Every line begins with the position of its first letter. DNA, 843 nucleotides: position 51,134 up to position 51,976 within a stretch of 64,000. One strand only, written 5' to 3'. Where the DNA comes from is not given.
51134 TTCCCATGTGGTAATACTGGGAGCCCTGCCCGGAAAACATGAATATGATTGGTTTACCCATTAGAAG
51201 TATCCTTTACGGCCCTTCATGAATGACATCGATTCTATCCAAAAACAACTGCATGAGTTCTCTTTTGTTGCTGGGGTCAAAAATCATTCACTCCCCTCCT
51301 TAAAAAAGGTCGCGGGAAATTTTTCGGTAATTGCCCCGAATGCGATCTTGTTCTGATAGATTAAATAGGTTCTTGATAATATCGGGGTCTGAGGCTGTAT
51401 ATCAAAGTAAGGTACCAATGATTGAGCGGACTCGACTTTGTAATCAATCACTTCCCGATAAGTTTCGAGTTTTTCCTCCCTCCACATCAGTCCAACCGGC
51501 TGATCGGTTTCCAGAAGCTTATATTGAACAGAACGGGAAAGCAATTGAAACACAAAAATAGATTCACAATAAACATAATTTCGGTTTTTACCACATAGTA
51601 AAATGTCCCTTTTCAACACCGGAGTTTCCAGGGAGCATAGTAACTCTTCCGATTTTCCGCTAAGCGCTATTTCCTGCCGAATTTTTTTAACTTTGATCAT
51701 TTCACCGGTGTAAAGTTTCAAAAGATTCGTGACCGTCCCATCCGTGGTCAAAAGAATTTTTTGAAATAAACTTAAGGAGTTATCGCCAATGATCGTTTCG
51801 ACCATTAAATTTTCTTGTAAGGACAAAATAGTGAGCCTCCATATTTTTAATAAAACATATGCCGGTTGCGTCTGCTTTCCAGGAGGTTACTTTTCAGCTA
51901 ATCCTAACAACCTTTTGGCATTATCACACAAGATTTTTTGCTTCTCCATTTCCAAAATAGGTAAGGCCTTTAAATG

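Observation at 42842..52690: Compact trans-AT polyketide cluster with a chorismate-lyase-like gene: candidate hydroxybenzoate-primed polyketide in a spore-forming Firmicute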

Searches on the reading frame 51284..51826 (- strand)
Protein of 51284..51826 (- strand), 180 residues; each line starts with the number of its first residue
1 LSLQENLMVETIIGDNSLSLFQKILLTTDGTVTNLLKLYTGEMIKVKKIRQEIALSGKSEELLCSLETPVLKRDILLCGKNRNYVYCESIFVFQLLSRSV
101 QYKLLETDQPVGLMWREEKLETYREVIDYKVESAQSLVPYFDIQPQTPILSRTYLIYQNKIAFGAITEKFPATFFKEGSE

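Call 3: search_protein_families(library=pfam, proteins=[window:51284-51826:-], max_evalue=0.01)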
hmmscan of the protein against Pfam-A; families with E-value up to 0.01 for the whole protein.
window:51284-51826:- (180 aa): 1 family
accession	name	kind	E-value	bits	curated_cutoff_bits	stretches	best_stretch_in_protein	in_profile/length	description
PF01947.21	Rv2949c-like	-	3.5e-19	69.7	22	1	26-172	1-143/149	Chorismate pyruvate-lyase Rv2949c-like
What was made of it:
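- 51284..51826 (-): Chorismate pyruvate-lyase family protein (180 aa, TTG start). Predicted supplier of the 4-hydroxybenzoate starter. PF01947 at 3.5e-19 (call 3).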

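Call 4: search_protein_families(library=ncbifam, proteins=[window:51284-51826:-], max_evalue=0.01)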
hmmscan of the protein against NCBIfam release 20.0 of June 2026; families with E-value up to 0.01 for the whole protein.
window:51284-51826:- (180 aa): 1 family
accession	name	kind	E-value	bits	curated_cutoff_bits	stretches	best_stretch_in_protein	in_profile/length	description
NF037993.1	cyano_chori_ly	equivalog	6.9e-12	45.5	175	1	15-171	15-168/176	chorismate lyase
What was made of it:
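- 51284..51826 (-): NCBIfam cyanobacterial chorismate lyase at 6.9e-12, below its cutoff (call 4).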

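Call 7: find_encoding_contigs(protein=window:51284-51826:-, flank=10000, max_places=10)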
Protein window:51284-51826:- (180 aa): 3 contigs read that carry it; 1 place shown.
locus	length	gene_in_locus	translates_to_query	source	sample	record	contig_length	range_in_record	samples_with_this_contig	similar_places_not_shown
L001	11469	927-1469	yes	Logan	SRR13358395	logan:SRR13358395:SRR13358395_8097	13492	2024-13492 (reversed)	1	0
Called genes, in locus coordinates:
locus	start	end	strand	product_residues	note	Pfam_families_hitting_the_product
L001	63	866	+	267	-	PF04909:Amidohydro_2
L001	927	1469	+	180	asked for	PF01947:Rv2949c-like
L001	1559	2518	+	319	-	PF00698:Acyl_transf_1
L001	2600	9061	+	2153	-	PF00501:AMP-binding, PF23024:AMP-dom_DIP2-like, PF24919:Mug62, PF00550:PP-binding, PF00109:ketoacyl-synt, PF02801:Ketoacyl-synt_C, PF16197:KAsynt_C_assoc, PF22336:RhiE-like_linker, +7 more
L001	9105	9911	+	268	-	PF00198:2-oxoacid_dh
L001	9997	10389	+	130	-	PF00583:Acetyltransf_1, PF13673:Acetyltransf_10 (weak), PF13508:Acetyltransf_7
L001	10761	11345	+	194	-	PF12844:HTH_19 (faint), PF13560:HTH_31 (weak), PF01381:HTH_3, PF04545:Sigma70_r4 (faint)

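Call 8: find_homologous_proteins(query=window:51284-51826:-, max_evalue=0.001)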
Query window:51284-51826:- (180 aa): 253 proteins with E <= 0.001 among 289 candidates; the best 120 are listed.
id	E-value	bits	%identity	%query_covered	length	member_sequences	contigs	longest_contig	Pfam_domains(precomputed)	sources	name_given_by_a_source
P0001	4.3e-111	386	100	100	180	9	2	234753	PF01947.22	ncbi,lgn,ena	-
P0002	7.9e-77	275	77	93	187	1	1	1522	PF01947.22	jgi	jgi:chorismate-pyruvate lyase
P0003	1.3e-69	251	67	92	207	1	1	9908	PF01947.22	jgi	-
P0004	6.7e-69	249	64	100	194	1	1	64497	PF01947.22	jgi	jgi:chorismate-pyruvate lyase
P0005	1.8e-68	248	66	93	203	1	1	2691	PF01947.22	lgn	-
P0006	2.9e-68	247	66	94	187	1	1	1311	PF01947.22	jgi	jgi:chorismate-pyruvate lyase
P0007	1.8e-67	244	70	92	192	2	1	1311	PF01947.22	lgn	-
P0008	1.3e-66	242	67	92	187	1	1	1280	PF01947.22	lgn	-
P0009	2.4e-66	241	61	98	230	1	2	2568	PF01947.22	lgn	-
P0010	8.2e-66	239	65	93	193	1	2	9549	PF01947.22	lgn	-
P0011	1.5e-65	238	65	92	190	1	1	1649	PF01947.22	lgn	-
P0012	2.4e-64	234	64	94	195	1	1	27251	PF01947.22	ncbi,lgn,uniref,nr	ncbi:chorismate--pyruvate lyase family protein [Desulfosporosinus nitroreducens]|uniref:chorismate--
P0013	2.6e-64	234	63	93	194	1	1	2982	PF01947.22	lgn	-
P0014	1.3e-63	232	62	97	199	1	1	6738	PF01947.22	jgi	jgi:chorismate-pyruvate lyase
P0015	3.7e-63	230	67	92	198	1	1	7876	PF01947.22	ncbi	-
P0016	5.1e-63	230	63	96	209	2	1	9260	PF01947.22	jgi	jgi:chorismate-pyruvate lyase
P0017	5.3e-63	230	61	93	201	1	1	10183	PF01947.22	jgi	-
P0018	6.7e-63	230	65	93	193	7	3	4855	PF01947.22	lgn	-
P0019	7.7e-62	226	66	92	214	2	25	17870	PF01947.22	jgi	jgi:chorismate-pyruvate lyase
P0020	9.5e-62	226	58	97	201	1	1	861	PF01947.22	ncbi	-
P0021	1.0e-61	226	61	96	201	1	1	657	PF01947.22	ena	-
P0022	1.6e-61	225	64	89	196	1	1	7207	PF01947.22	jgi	jgi:chorismate-pyruvate lyase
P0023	1.9e-61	225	60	92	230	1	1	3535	PF01947.22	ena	-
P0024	2.7e-61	224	64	92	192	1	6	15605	PF01947.22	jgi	jgi:chorismate-pyruvate lyase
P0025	1.1e-60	222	63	94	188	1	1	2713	PF01947.22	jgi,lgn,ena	-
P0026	7.2e-60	220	58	93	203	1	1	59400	PF01947.22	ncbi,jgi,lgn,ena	-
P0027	9.1e-60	219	58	93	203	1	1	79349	PF01947.22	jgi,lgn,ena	-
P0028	9.4e-60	219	61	94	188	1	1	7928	PF01947.22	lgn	-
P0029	1.4e-59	219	59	93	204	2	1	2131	PF01947.22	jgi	-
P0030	2.0e-59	218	59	93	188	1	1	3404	PF01947.22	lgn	-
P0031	2.7e-59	218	58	93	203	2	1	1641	PF01947.22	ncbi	-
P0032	3.7e-59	217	58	92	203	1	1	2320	PF01947.22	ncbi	-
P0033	3.9e-59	217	64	92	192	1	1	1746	PF01947.22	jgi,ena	-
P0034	1.2e-58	216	59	97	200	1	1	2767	PF01947.22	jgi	-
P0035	1.3e-58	216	58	92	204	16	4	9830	PF01947.22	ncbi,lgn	-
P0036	2.0e-57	212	56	93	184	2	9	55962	PF01947.22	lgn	-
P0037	2.1e-57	212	57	92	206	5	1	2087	PF01947.22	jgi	-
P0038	6.6e-57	210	59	92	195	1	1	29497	PF01947.22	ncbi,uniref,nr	ncbi:chorismate pyruvate-lyase family protein [Bacillus cereus]|uniref:chorismate pyruvate-lyase fam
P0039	1.3e-56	209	57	97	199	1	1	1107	PF01947.22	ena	-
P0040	6.0e-56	207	54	98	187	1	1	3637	PF01947.22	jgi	-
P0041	1.2e-55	206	60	92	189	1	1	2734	PF01947.22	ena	-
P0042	1.6e-55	206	55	97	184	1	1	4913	PF01947.22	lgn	-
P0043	9.1e-55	203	53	98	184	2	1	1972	PF01947.22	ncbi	-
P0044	9.7e-55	203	57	92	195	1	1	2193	PF01947.22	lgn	-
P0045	1.6e-54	202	52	97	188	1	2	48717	PF01947.22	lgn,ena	-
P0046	7.0e-54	200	57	93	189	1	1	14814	PF01947.22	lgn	-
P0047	1.0e-53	200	55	93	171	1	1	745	PF01947.22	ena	-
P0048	2.6e-53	198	58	91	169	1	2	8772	PF01947.22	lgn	-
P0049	1.3e-52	196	53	89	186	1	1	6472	PF01947.22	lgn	-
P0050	1.5e-52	196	57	88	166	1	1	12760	PF01947.22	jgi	jgi:chorismate-pyruvate lyase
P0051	2.1e-52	195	56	94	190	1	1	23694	PF01947.22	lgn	-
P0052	4.3e-52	194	54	90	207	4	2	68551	PF01947.22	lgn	-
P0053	4.6e-52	194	56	89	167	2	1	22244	PF01947.22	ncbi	-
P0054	1.3e-51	193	55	91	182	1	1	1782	PF01947.22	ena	-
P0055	1.4e-51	193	55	91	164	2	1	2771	PF01947.22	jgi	jgi:chorismate-pyruvate lyase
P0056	1.4e-51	193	56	96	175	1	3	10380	PF01947.22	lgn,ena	-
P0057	1.0e-49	187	55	89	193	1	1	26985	PF01947.22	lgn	-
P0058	1.8e-49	186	53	97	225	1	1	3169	PF01947.22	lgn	-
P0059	1.9e-49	186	55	85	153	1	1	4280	PF01947.22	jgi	-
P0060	2.8e-49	185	55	91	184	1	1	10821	PF01947.22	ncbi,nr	ncbi:MAG: DUF98 domain-containing protein [Candidatus Obscuribacterales bacterium]|nr:DUF98 domain-c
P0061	8.5e-49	184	52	92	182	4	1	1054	PF01947.22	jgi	jgi:chorismate-pyruvate lyase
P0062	9.3e-49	184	51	91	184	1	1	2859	PF01947.22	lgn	-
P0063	2.7e-48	182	52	90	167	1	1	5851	PF01947.22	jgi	jgi:chorismate-pyruvate lyase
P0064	3.4e-48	182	51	92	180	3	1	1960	PF01947.22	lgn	-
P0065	3.4e-48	182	55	89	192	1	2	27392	PF01947.22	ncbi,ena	-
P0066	6.1e-48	181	54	91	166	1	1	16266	PF01947.22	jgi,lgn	-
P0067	8.7e-48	180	52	91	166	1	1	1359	PF01947.22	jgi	jgi:chorismate-pyruvate lyase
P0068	1.0e-47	180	53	91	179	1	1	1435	PF01947.22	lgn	-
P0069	1.3e-47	180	52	95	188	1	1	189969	PF01947.22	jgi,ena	-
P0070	1.4e-47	180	51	92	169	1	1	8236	PF01947.22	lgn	-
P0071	2.5e-47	179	51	91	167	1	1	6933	PF01947.22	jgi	-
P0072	4.8e-47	178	52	90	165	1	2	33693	PF01947.22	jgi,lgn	-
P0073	5.8e-47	178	52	90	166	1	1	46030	PF01947.22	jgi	-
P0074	7.2e-47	177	49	92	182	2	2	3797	PF01947.22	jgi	-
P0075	7.9e-47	177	51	91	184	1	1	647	PF01947.22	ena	-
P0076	1.1e-46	177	53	89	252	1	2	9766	PF01947.22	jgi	-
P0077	1.3e-46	177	52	89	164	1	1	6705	PF01947.22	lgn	-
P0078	3.8e-46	175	49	91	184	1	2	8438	PF01947.22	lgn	-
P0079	4.3e-46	175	51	90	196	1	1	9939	PF01947.22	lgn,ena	-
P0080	7.0e-46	174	51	90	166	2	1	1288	PF01947.22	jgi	jgi:chorismate-pyruvate lyase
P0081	7.6e-46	174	54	90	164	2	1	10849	PF01947.22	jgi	jgi:chorismate-pyruvate lyase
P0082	1.7e-45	173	52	90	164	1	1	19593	PF01947.22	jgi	jgi:chorismate-pyruvate lyase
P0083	4.7e-45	172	50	90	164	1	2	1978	PF01947.22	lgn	-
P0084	5.6e-45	171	51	91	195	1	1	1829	PF01947.22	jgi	jgi:chorismate-pyruvate lyase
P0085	1.5e-44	170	50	91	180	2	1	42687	PF01947.22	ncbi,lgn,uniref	ncbi:chorismate-pyruvate lyase [Janthinobacterium sp. CG_23.3]|uniref:chorismate--pyruvate lyase fam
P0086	1.5e-44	170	51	91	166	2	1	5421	PF01947.22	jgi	jgi:chorismate-pyruvate lyase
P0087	1.9e-44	170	49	93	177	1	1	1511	PF01947.22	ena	-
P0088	3.0e-44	169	50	90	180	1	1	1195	PF01947.22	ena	-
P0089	3.3e-44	169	50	96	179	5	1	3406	PF01947.22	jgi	jgi:chorismate-pyruvate lyase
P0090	3.9e-44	169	48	97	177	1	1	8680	PF01947.22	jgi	-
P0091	5.5e-44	168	50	91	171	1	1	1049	PF01947.22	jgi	jgi:chorismate-pyruvate lyase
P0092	2.6e-43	166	49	92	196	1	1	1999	PF01947.22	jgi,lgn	-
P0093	2.7e-43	166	45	94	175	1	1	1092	PF01947.22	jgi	jgi:chorismate-pyruvate lyase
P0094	2.7e-43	166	48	95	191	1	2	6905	PF01947.22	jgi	jgi:chorismate-pyruvate lyase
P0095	2.8e-43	166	49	93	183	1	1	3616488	PF01947.22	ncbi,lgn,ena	-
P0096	4.2e-43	165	50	93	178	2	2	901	PF01947.22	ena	-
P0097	4.9e-43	165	49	90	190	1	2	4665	PF01947.22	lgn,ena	-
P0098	7.5e-43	164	50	88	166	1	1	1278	PF01947.22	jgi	-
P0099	1.3e-42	164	48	94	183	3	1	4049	PF01947.22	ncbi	-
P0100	1.7e-42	163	47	95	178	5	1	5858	PF01947.22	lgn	-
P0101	2.0e-42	163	49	92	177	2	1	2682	PF01947.22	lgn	-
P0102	6.0e-42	161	49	88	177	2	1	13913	PF01947.22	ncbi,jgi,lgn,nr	ncbi:MAG: DUF98 domain-containing protein [Burkholderiaceae bacterium]|nr:DUF98 domain-containing pr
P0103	6.6e-42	161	48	89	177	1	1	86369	PF01947.22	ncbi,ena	-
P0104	7.7e-42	161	48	92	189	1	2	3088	PF01947.22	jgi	jgi:chorismate-pyruvate lyase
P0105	9.4e-42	161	47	98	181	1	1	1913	PF01947.22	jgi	jgi:chorismate-pyruvate lyase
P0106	1.1e-41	161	47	92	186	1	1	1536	PF01947.22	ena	-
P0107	1.2e-41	160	48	92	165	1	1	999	PF01947.22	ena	-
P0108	1.2e-41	160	48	97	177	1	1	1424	PF01947.22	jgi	jgi:chorismate-pyruvate lyase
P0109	2.1e-41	160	48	90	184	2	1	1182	PF01947.22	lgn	-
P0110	2.3e-41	160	48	92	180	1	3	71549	PF01947.22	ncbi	ncbi:MAG: chorismate pyruvate-lyase family protein [Steroidobacteraceae bacterium]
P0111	2.6e-41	159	46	94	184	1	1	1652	PF01947.22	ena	-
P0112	2.7e-41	159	48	92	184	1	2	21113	PF01947.22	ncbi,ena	-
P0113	3.1e-41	159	48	92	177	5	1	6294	PF01947.22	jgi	jgi:chorismate-pyruvate lyase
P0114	6.0e-41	158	45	97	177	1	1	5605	PF01947.22,PF07702.19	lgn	-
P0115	6.8e-41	158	47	93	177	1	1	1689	PF01947.22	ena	-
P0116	9.4e-41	158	49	90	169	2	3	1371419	PF01947.22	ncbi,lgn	ncbi:chorismate pyruvate-lyase family protein [Aurantivibrio plasticivorans]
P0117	1.1e-40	157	46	93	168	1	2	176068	PF01947.22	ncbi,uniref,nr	ncbi:DUF98 domain-containing protein [Endozoicomonas sp. SM1973]|uniref:DUF98 domain-containing prot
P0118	1.9e-40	157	50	88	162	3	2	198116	PF01947.22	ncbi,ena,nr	ncbi:MAG TPA: chorismate pyruvate-lyase family protein [Steroidobacteraceae bacterium]|nr:chorismate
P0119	2.2e-40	156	48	92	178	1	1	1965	PF01947.22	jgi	jgi:chorismate-pyruvate lyase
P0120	2.2e-40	156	47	88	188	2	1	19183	PF01947.22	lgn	-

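Call 10: find_related_loci(query=A1, collection=genome_contigs, flank=10000)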
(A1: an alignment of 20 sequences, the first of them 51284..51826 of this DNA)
Query A1 (180 aa) in genome_contigs; peptide patterns used: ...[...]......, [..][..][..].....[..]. (x = any residue, [..] = any of these).
89 stretches matched a pattern; 66 encode a relative of the query (tblastn E <= 1e-3); 66 distinct loci.
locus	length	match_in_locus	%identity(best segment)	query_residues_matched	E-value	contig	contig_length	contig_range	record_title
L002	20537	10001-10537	95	1-179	2e-113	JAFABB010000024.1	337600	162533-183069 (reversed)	MAG: Bacillota bacterium isolate OH_SBB_108 k127_80603, whole genome shotgun sequence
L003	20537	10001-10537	93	1-179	6e-112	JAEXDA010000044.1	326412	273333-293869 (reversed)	MAG: Bacillota bacterium isolate OH_HBB_134 k127_582882, whole genome shotgun sequence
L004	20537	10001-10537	93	1-179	4e-110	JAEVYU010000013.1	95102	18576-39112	MAG: Bacillota bacterium isolate OH_PBB_143 k127_1439809, whole genome shotgun sequence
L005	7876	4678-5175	67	11-176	3e-70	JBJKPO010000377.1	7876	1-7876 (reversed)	MAG: Bacillota bacterium isolate Bin_124 S1Ck127_921987_flag_1_multi_6.0000_len_7876, whole genome shotgun sequence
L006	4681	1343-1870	57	4-177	4e-66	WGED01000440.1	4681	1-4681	MAG: Cyclobacteriaceae bacterium isolate S146_16 k151_556403, whole genome shotgun sequence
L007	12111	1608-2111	58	11-178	3e-65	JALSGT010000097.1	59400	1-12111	MAG: Chromatiales bacterium isolate 354-166_maxbin2_scaf2bin.125_VB 354-166_scaffold_384_c1, whole genome shotgun sequen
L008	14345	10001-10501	59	11-177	5e-65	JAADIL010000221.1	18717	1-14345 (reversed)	MAG: Gammaproteobacteria bacterium isolate M_MetaBat.51 contig-127_4318, whole genome shotgun sequence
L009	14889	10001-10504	57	11-178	3e-64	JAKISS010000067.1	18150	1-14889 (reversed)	MAG: Gammaproteobacteria bacterium isolate D96SM.bin.23 NODE_2340_length_18150_cov_53.587638, whole genome shotgun seque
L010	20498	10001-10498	58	11-176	2e-64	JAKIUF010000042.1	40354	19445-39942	MAG: Gammaproteobacteria bacterium isolate D100SM.bin.11 NODE_435_length_40354_cov_6.236682, whole genome shotgun sequen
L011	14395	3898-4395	57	11-176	5e-64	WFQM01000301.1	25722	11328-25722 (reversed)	MAG: Gammaproteobacteria bacterium isolate S013_42 k151_66949, whole genome shotgun sequence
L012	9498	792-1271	61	18-177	3e-63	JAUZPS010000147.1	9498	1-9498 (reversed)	MAG: Bacillota bacterium isolate bin150(14d) FHPBLPLK_147, whole genome shotgun sequence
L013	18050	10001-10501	54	10-176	9e-58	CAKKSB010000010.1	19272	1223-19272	Gammaproteobacteria bacterium isolate Hainich-H32-bin066-1 genome assembly, contig: H32-bin066_1_Hain_PNK108_H32_02um_15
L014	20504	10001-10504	52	10-177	5e-57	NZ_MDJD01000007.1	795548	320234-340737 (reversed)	Flavivirga aquatica strain SK-16 scaffold12_cov60_read183, whole genome shotgun sequence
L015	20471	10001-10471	55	21-177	1e-56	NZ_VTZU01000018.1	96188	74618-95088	Aquimarina sp. RZ0 Scaffold16_1, whole genome shotgun sequence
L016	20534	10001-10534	47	3-180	1e-52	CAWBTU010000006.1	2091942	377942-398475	MAG: uncultured Clostridiaceae bacterium isolate MFD01299.bin.1.237 genome assembly, contig: contig_9917, whole genome s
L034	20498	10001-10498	48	11-176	3e-46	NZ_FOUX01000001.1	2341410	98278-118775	Chitinophaga sp. YR627, whole genome shotgun sequence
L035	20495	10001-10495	49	11-176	2e-46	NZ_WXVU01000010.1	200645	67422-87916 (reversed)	Chryseobacterium sp. c4a scaffold_9, whole genome shotgun sequence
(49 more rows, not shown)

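Call 14: find_encoding_contigs(protein=P0038, flank=10000, max_places=2)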
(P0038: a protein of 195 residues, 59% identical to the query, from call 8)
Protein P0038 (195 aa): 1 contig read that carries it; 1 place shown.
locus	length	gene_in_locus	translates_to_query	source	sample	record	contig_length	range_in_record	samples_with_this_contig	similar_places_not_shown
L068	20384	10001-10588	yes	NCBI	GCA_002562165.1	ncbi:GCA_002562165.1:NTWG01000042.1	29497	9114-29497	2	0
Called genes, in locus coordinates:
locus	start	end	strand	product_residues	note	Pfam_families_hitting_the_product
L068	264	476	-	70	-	PF11213:DUF3006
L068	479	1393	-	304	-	PF00753:Lactamase_B, PF23023:Anti-Pycsar_Apyc1, PF12706:Lactamase_B_2 (faint)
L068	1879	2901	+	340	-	PF00144:Beta-lactamase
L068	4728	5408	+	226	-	PF22624:AASDHPPT_N, PF01648:ACPS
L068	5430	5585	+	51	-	-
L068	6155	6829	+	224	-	PF00753:Lactamase_B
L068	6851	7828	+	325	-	PF00698:Acyl_transf_1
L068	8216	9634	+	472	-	PF01554:MatE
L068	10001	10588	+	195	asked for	PF01947:Rv2949c-like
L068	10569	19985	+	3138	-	PF00501:AMP-binding, PF23024:AMP-dom_DIP2-like, PF00550:PP-binding, PF00109:ketoacyl-synt, PF02801:Ketoacyl-synt_C, PF16197:KAsynt_C_assoc, PF22336:RhiE-like_linker, PF22621:CurL-like_PKS_C, +15 more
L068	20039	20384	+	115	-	PF21394:Beta-ketacyl_N (weak)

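Call 15: find_encoding_contigs(protein=P0012, flank=10000, max_places=2)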
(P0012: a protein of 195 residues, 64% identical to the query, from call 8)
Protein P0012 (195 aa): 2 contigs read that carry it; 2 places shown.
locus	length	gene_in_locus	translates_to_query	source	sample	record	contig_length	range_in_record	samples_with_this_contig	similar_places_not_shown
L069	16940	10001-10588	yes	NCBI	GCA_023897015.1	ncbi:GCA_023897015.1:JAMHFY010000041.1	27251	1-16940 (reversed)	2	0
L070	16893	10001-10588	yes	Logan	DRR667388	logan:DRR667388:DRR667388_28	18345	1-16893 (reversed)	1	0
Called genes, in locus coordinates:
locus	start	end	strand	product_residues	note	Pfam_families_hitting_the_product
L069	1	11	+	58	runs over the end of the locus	-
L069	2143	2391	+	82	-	-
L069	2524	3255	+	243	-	PF01648:ACPS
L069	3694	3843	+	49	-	-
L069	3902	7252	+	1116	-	PF00698:Acyl_transf_1, PF03060:NMO (faint), PF21607:FabD_helical_ins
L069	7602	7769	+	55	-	-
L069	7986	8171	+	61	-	-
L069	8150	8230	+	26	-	-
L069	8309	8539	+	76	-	-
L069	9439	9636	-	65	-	-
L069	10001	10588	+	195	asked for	PF01947:Rv2949c-like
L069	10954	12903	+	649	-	PF02310:B12-binding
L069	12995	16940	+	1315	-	PF00501:AMP-binding, PF23024:AMP-dom_DIP2-like, PF00550:PP-binding, PF00109:ketoacyl-synt, PF02801:Ketoacyl-synt_C, PF16197:KAsynt_C_assoc, PF22621:CurL-like_PKS_C, PF22336:RhiE-like_linker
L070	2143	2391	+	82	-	-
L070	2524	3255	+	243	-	PF01648:ACPS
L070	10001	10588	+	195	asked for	PF01947:Rv2949c-like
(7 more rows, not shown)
